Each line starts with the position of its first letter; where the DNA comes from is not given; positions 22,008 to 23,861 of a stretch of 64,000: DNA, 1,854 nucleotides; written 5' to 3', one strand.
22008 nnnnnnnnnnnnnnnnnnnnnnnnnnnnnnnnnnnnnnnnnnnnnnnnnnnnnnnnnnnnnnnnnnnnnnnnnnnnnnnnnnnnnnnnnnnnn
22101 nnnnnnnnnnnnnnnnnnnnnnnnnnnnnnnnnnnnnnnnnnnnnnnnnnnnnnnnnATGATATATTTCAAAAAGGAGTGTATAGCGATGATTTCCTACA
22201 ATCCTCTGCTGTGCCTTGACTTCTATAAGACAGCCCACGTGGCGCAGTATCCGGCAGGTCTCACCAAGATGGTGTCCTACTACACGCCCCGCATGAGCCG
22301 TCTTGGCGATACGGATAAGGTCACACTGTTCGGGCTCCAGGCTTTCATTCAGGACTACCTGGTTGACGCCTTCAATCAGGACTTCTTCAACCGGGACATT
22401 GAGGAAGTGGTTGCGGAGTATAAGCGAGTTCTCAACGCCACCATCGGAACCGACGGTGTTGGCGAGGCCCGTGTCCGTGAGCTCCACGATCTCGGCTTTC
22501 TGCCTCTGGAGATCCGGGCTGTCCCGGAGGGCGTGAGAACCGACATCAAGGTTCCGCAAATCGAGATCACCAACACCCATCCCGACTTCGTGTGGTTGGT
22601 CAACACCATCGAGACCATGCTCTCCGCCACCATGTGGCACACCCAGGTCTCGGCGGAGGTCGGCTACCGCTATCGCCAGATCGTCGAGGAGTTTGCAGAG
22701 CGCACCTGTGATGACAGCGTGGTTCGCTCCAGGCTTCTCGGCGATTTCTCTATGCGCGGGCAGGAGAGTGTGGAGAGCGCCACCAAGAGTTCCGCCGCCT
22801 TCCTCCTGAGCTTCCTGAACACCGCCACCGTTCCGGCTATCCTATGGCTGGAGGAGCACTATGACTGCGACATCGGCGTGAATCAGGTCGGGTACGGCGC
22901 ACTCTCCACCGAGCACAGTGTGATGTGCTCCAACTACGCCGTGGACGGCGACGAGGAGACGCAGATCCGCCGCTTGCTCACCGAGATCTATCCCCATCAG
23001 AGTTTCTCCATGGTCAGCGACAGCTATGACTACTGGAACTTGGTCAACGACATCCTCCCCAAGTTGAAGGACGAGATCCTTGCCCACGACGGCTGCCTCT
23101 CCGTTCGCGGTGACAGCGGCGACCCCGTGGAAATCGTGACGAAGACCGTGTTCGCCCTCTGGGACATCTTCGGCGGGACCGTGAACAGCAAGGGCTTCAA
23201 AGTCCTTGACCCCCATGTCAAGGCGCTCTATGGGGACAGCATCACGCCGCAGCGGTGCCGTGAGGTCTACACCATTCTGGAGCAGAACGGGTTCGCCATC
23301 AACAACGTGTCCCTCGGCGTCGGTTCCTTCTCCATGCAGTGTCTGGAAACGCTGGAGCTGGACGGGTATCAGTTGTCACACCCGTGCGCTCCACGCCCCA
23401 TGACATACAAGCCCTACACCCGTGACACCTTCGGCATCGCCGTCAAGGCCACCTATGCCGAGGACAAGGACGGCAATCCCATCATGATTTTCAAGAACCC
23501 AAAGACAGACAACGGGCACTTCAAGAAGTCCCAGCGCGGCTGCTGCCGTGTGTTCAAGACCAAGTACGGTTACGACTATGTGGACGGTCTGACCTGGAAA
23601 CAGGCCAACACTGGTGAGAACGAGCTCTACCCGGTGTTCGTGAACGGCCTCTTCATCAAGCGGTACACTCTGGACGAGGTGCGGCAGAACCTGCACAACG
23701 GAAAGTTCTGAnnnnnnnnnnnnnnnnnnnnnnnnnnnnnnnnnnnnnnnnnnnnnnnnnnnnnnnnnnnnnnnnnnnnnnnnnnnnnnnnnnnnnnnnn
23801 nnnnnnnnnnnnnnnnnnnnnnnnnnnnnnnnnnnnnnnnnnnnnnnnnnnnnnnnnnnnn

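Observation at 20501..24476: NAD+ salvage / reconstitution gene cluster: PncA-like, Prs-like + NAMPT-like adjacent pair, NadE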

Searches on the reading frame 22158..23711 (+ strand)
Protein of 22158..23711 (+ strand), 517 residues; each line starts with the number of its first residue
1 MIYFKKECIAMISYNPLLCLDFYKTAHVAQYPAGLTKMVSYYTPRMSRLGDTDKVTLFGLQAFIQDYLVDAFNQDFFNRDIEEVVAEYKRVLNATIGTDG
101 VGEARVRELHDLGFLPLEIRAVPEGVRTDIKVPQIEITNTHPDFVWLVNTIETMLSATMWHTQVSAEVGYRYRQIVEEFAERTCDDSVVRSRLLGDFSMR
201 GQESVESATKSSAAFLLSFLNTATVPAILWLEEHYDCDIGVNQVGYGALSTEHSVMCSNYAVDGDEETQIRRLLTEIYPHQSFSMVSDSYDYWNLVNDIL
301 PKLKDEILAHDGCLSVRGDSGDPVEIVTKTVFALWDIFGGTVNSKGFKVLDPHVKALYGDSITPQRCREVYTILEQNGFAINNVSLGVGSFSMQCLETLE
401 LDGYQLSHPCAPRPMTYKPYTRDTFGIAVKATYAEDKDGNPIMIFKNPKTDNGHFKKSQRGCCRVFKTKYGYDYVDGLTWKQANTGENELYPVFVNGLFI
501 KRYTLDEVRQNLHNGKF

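Call 3: search_protein_families(library=pfam, proteins=[window:22158-23711:+], max_evalue=0.01)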
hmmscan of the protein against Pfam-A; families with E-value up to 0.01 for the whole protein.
window:22158-23711:+ (517 aa): 2 families
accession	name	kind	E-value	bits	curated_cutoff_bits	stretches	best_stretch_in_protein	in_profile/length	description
PF04095.22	NAPRTase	-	5.3e-22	79.2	20.8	1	195-396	4-182/239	Nicotinate phosphoribosyltransferase (NAPRTase) family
PF18127.6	NAMPT_N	-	1.2e-08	35.6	25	1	17-70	3-54/98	Nicotinamide phosphoribosyltransferase, N-terminal domain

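Call 4: search_protein_families(library=phrogs, proteins=[window:22158-23711:+], max_evalue=0.001)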
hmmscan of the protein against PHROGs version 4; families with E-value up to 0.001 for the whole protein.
window:22158-23711:+ (517 aa): 4 families
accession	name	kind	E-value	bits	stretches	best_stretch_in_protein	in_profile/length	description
phrog_448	-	other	7.4e-157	524.2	1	11-515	10-496/500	nicotinamide phosphoribosyl transferase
phrog_16547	-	other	4.3e-72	244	1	15-312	9-313/315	nicotinamide phosphoribosyl transferase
phrog_15800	-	other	9.5e-62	210.3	3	331-394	160-223/322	nicotinamide phosphoribosyl transferase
phrog_12872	-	other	7.5e-53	181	3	230-328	220-317/547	nicotinamide phosphoribosyl transferase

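Call 11: search_solved_structures(query=window:22158-23711:+, max_evalue=0.001, show_alignments=2)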
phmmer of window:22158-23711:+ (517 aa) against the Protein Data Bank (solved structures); distinct sequences matched with E-value up to 0.001: 32.
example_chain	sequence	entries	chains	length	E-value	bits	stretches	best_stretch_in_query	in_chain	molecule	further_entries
9w5w_A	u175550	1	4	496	1.7e-121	409.4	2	13-394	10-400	Nicotinamide phosphoribosyltransferase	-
9w5x_A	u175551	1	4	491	2.2e-121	409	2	13-394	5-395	Nicotinamide phosphoribosyltransferase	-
9ke8_A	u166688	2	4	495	1.9e-98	333.3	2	15-392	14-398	Nicotinamide phosphoribosyltransferase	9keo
7yqo_A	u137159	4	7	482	2.5e-54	187.8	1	15-395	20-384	Pre-B cell enhancing factor related protein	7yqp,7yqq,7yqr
8igz_A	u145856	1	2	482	8.4e-54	186.1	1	15-395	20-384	Pre-B cell enhancing factor related protein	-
6tac_A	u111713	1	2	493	7.8e-44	153.2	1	11-394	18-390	Nicotinamide phosphoribosyltransferase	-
7q8t_A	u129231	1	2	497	1.5e-43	152.2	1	8-395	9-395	Nicotinamide phosphoribosyltransferase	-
2h3d_A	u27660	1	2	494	2.2e-43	151.7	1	10-396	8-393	Nicotinamide phosphoribosyltransferase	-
2gvl_A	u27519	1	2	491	2.3e-43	151.7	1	10-395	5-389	Nicotinamide phosphoribosyltransferase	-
2h3b_A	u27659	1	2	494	3e-43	151.3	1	10-396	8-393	Nicotinamide phosphoribosyltransferase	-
4o17_A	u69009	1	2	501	4.7e-43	150.6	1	12-394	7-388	Nicotinamide phosphoribosyltransferase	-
2e5b_A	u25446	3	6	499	8e-43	149.8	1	11-394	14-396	Nicotinamide phosphoribosyltransferase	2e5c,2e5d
6ta0_A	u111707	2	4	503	8.3e-43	149.8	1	11-394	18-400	Nicotinamide phosphoribosyltransferase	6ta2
3dgr_A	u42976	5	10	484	8.3e-43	149.8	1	12-394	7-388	Nicotinamide phosphoribosyltransferase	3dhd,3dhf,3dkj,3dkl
5lx3_A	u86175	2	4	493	8.3e-43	149.8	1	12-394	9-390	Nicotinamide phosphoribosyltransferase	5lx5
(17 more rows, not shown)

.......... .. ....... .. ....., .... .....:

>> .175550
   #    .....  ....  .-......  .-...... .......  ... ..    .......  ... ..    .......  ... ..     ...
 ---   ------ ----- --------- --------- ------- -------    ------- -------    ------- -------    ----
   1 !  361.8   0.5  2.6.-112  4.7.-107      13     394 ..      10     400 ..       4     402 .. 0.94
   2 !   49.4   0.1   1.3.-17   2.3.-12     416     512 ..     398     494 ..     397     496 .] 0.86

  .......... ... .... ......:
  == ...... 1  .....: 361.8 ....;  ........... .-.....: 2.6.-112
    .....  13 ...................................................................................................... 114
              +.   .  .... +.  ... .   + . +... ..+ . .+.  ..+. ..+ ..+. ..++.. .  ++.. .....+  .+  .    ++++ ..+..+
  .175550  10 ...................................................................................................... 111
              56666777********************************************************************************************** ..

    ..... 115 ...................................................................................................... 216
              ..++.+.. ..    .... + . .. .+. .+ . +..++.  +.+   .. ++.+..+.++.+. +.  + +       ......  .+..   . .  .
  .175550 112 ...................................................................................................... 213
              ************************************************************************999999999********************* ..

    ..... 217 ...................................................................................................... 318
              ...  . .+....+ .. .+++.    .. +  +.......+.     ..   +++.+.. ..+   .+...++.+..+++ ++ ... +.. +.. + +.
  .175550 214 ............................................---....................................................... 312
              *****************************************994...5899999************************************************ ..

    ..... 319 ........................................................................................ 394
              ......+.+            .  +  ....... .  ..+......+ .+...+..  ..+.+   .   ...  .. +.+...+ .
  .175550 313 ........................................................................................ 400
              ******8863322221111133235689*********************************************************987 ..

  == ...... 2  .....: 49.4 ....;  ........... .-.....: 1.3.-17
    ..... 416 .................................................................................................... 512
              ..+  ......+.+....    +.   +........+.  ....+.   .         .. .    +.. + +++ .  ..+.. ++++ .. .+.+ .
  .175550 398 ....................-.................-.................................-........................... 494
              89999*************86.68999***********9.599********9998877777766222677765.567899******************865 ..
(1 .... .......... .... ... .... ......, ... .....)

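Call 18: find_homologous_proteins(query=window:22158-23711:+, max_evalue=1e-30)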
Query window:22158-23711:+ (517 aa): 7978 proteins with E <= 1e-30 among 8000 candidates; the best 120 are listed.
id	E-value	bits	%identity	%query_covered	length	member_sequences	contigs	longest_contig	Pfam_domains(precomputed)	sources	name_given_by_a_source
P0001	0.0e+0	1170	99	98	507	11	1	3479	PF04095.23,PF18127.7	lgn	-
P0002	1.2e-281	953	80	98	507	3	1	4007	PF04095.23,PF18127.7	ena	-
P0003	3.3e-281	951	79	98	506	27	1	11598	PF04095.23,PF18127.7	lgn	-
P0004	3.0e-280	948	80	98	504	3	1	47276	PF04095.23,PF18127.7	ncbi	-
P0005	2.8e-276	935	79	98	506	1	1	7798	PF04095.23,PF18127.7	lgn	-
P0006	9.9e-274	927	78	98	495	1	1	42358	PF04095.23,PF18127.7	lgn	-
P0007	2.4e-273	925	79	98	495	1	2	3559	PF04095.23,PF18127.7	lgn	-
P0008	4.1e-272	921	78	98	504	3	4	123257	PF04095.23,PF18127.7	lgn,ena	-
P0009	8.6e-272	920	79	98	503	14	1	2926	PF04095.23,PF18127.7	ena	-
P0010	8.8e-272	920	78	98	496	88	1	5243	PF04095.23,PF18127.7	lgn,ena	-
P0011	4.1e-271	918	78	98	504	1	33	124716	PF04095.23,PF18127.7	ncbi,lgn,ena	-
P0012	4.2e-271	918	78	98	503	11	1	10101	PF04095.23,PF18127.7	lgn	-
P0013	7.1e-271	917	78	98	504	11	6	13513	PF04095.23,PF18127.7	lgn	-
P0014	9.5e-271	917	78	98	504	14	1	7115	PF04095.23,PF18127.7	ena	-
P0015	1.6e-270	916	77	98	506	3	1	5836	PF04095.23,PF18127.7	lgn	-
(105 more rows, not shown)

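Call 20: search_dna_similar(query=window:22188-23711:+, collection=phages, mode=protein, max_rows=40, max_evalue=1e-20)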
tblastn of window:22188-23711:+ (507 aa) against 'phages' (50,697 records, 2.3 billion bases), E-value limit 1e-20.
Records with a match: 1995; places in all: 1998; records where one place covers at least 80% of the query: 1576.
Best place of each record, by identity: <60% 1995.
By first word of the organism name: Vibrio 227; Klebsiella 199; Staphylococcus 198; Pseudomonas 198; Escherichia 189; Salmonella 127; Mycobacterium 104; Aeromonas 87; Bacillus 84; Listeria 55; and 66 more.
By host as written in the record: - 249; Klebsiella pneumoniae 92; Staphylococcus aureus 82; Mycobacterium smegmatis mc2 155 65; Pseudomonas aeruginosa 55; Escherichia coli 51; Listeria monocytogenes 44; Vibrio harveyi BAA-1116 36; and 504 more.
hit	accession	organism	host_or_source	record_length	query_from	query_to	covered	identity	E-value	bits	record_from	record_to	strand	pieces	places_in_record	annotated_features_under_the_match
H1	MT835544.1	Bacteriophage sp.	human fecal samples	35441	1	507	100%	59.3%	0e+0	600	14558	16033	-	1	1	record has no annotation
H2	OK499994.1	Bacillus phage vB_BanS_Skywalker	Bacillus anthracis Sterne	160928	7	504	97%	44.5%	2e-76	401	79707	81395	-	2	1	nicotinate phosphoribosyltransferase | hypothetical protein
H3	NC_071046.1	Bacillus phage vB_BanS_Skywalker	Bacillus anthracis Sterne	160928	7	504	97%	44.5%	2e-76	401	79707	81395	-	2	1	nicotinate phosphoribosyltransferase | hypothetical protein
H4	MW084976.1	Bacillus phage Kirov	Bacillus cereus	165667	7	504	98%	43.9%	2e-81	410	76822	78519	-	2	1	nicotinate phosphoribosyl transferase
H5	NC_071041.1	Bacillus phage Kirov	Bacillus cereus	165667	7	504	98%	43.9%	2e-81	410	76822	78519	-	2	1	nicotinate phosphoribosyl transferase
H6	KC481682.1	Bacillus phage vB_BanS-Tsamsa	Bacillus anthracis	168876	7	506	97%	44.2%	9e-77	394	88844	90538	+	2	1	hypothetical protein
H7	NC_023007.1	Bacillus phage vB_BanS-Tsamsa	Bacillus anthracis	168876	7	506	97%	44.2%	9e-77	394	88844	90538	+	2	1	nicotinamide phosphoribosyl transferase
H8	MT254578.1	Bacillus phage Izhevsk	Bacillus cereus VKM B-370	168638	7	506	97%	44.2%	2e-76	393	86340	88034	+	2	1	nicotinate phosphoribosyltransferase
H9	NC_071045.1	Bacillus phage Izhevsk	Bacillus cereus VKM B-370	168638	7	506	97%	44.2%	2e-76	393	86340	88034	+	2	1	nicotinate phosphoribosyltransferase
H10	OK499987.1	Bacillus phage vB_BanS_MrDarsey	Bacillus anthracis Sterne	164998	7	504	97%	44.3%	2e-76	398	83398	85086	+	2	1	nicotinate phosphoribosyltransferase | hypothetical protein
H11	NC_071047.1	Bacillus phage vB_BanS_MrDarsey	Bacillus anthracis Sterne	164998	7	504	97%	44.3%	2e-76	398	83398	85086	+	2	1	nicotinate phosphoribosyltransferase | hypothetical protein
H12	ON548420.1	Bacillus phage vB_BanS-Thrax4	Bacillus anthracis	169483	7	506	97%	43.8%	3e-76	392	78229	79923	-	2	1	nicotinamide phosphoribosyl transferase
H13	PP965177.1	Bacillus phage KoopaTroopa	Bacillus thuringiensis serovar kurstaki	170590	7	504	97%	43.8%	4e-76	397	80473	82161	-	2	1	nicotinate phosphoribosyltransferase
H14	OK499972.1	Bacillus phage vB_BanS_Chewbecca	Bacillus anthracis Sterne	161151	7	504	97%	43.9%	6e-76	394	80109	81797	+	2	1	nicotinate phosphoribosyltransferase | hypothetical protein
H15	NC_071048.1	Bacillus phage vB_BanS_Chewbecca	Bacillus anthracis Sterne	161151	7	504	97%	43.9%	6e-76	394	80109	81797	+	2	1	nicotinate phosphoribosyltransferase | hypothetical protein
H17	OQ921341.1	Bacillus phage SPbetaL1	Bacillus subtilis BEST7003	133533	7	502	98%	43.2%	1e-121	398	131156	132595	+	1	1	hypothetical protein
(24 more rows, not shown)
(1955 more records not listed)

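Call 21: find_related_loci(query=window:22188-23711:+, collection=viral_contigs, flank=6000)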
Query window:22188-23711:+ (507 aa) in viral_contigs; peptide patterns used: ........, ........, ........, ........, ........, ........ (x = any residue, [..] = any of these).
34 stretches matched a pattern; 33 encode a relative of the query (tblastn E <= 1e-3); 33 distinct loci.
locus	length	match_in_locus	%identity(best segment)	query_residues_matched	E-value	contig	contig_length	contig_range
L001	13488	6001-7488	78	1-507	0e+0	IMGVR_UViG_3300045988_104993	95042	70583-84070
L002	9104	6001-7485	78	1-507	0e+0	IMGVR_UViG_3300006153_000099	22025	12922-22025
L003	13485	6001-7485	77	1-507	0e+0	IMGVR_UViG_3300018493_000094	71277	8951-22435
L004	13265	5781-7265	78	1-507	0e+0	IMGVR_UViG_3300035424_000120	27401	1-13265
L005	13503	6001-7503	77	1-507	0e+0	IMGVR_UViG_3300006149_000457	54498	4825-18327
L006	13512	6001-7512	75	1-507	0e+0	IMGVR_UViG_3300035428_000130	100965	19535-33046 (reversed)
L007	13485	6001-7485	73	1-507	0e+0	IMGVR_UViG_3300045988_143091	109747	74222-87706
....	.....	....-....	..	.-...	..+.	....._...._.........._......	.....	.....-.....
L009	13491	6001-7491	74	1-507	0e+0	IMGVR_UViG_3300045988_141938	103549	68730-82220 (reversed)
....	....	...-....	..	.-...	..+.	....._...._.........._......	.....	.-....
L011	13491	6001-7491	74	1-507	0e+0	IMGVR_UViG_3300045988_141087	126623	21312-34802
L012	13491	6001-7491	74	1-507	0e+0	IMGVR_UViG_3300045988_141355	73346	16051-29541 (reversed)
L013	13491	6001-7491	73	1-507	0e+0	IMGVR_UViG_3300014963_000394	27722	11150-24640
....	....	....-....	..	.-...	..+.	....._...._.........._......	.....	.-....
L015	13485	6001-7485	77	1-507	0e+0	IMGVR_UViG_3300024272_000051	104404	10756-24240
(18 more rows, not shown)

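Call 23: get_annotated_region(hit=H17, flank=5000)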
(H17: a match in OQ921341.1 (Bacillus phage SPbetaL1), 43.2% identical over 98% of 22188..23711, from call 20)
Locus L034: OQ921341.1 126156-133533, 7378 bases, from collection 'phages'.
description: Bacillus phage SPbetaL1, complete genome.
organism: Bacillus phage SPbetaL1 (NCBI taxid 3053435)
taxonomy: Viruses; Duplodnaviria; Heunggongvirae; Uroviricota; Caudoviricetes; Spbetavirus
host: Bacillus subtilis BEST7003; source: soil; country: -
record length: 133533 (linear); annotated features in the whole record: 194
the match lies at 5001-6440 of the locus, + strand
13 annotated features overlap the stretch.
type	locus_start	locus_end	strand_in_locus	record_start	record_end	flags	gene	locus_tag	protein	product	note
CDS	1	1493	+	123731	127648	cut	-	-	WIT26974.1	hypothetical protein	182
CDS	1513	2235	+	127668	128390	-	-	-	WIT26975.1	hypothetical protein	183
CDS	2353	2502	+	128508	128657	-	-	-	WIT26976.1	hypothetical protein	184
CDS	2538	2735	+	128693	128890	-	-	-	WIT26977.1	hypothetical protein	185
CDS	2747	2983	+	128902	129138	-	-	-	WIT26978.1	hypothetical protein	186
CDS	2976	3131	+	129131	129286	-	-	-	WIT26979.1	hypothetical protein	187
CDS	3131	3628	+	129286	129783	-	-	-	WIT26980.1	hypothetical protein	188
CDS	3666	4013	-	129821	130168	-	-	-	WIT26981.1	hypothetical protein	189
CDS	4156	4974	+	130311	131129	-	-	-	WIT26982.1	hypothetical protein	190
CDS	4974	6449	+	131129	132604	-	-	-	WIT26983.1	hypothetical protein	191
CDS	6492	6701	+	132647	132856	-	-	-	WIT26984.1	hypothetical protein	192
CDS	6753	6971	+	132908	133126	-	-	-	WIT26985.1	hypothetical protein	193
CDS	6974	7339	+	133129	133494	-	-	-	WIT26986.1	hypothetical protein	194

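Call 24: get_annotated_region(hit=H1, flank=7000)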
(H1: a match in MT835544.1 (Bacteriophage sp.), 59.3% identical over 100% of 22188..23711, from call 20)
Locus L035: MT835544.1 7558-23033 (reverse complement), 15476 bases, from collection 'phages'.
description: UNVERIFIED: Bacteriophage sp. clone scaffold_140 genomic sequence.
organism: Bacteriophage sp. (NCBI taxid 38018)
taxonomy: Viruses
host: -; source: human fecal samples; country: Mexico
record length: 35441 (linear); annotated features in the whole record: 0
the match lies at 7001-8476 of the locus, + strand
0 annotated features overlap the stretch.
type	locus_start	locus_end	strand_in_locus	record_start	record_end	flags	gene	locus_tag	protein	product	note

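Call 37: find_related_loci(query=A1, collection=viral_contigs, flank=6000)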
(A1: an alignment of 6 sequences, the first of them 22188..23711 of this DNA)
Query A1 (507 aa) in viral_contigs; peptide patterns used: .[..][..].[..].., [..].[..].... (x = any residue, [..] = any of these).
599 stretches matched a pattern (row limit reached: there are more); 539 encode a relative of the query (tblastn E <= 1e-3); the best 80 are kept; 80 distinct loci.
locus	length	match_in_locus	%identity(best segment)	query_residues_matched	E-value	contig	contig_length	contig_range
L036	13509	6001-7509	80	4-507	0e+0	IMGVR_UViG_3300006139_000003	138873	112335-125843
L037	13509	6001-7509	80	4-507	0e+0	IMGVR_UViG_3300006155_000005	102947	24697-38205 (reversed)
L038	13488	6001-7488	78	1-507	0e+0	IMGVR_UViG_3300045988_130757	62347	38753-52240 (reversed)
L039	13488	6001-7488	78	1-507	0e+0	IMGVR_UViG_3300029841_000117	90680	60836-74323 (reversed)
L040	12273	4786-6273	78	1-507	0e+0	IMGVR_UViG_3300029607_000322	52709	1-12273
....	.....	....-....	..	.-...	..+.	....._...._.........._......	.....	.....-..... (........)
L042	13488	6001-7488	77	1-507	0e+0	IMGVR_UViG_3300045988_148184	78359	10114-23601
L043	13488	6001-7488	78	1-507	0e+0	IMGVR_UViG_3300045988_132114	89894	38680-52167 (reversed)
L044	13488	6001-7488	77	1-507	0e+0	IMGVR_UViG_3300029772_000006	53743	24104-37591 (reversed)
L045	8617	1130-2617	77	1-507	0e+0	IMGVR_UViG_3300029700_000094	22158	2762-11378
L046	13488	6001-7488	77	1-507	0e+0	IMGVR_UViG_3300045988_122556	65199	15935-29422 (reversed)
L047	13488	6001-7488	77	1-507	0e+0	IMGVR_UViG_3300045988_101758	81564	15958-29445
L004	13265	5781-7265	78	1-507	0e+0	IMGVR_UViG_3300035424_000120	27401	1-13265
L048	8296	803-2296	78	3-507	0e+0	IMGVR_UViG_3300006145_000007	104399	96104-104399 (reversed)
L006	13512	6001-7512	75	1-507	0e+0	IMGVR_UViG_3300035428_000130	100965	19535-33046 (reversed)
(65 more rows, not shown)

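Call 40: find_related_loci(query=L034:4974-6449:+, collection=viral_contigs, flank=6000)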
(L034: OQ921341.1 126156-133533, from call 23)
Query L034:4974-6449:+ (491 aa) in viral_contigs; peptide patterns used: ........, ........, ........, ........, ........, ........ (x = any residue, [..] = any of these).
64 stretches matched a pattern; 52 encode a relative of the query (tblastn E <= 1e-3); 52 distinct loci.
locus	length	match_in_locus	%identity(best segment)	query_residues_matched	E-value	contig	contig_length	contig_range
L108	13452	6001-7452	65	7-487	0e+0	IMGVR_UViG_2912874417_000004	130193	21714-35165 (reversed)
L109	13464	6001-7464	65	7-491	0e+0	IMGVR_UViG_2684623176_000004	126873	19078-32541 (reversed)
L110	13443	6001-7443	65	9-490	0e+0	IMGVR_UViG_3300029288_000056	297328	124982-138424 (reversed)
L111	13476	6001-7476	63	7-489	0e+0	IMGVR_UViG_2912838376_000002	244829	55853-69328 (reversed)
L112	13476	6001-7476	62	7-491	0e+0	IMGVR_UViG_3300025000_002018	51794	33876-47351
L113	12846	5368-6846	61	9-490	0e+0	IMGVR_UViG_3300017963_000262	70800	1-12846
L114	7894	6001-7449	60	8-489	0e+0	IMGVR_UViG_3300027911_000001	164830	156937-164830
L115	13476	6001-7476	59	6-490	0e+0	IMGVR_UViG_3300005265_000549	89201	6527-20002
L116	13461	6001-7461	58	9-489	0e+0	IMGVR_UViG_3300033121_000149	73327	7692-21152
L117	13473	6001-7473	60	8-489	0e+0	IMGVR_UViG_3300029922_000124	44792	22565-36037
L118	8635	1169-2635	59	1-489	0e+0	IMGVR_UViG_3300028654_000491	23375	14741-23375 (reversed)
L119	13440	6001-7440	60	11-486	0e+0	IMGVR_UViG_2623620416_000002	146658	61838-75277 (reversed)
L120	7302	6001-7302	65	8-436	0e+0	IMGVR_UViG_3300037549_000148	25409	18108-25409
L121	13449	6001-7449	58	8-486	0e+0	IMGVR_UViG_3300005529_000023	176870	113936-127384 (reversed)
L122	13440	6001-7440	60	11-486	0e+0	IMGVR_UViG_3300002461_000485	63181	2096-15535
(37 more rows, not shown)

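Call 54: search_protein_families(library=ncbifam, proteins=[window:22188-23711:+], max_evalue=0.001)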
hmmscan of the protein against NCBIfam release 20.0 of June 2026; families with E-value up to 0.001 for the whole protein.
window:22188-23711:+ (507 aa): 1 family
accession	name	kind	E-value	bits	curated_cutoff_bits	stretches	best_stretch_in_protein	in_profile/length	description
NF006629.0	PRK09198.1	equivalog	2.2e-136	455.2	405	1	2-503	3-462/465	nicotinate phosphoribosyltransferase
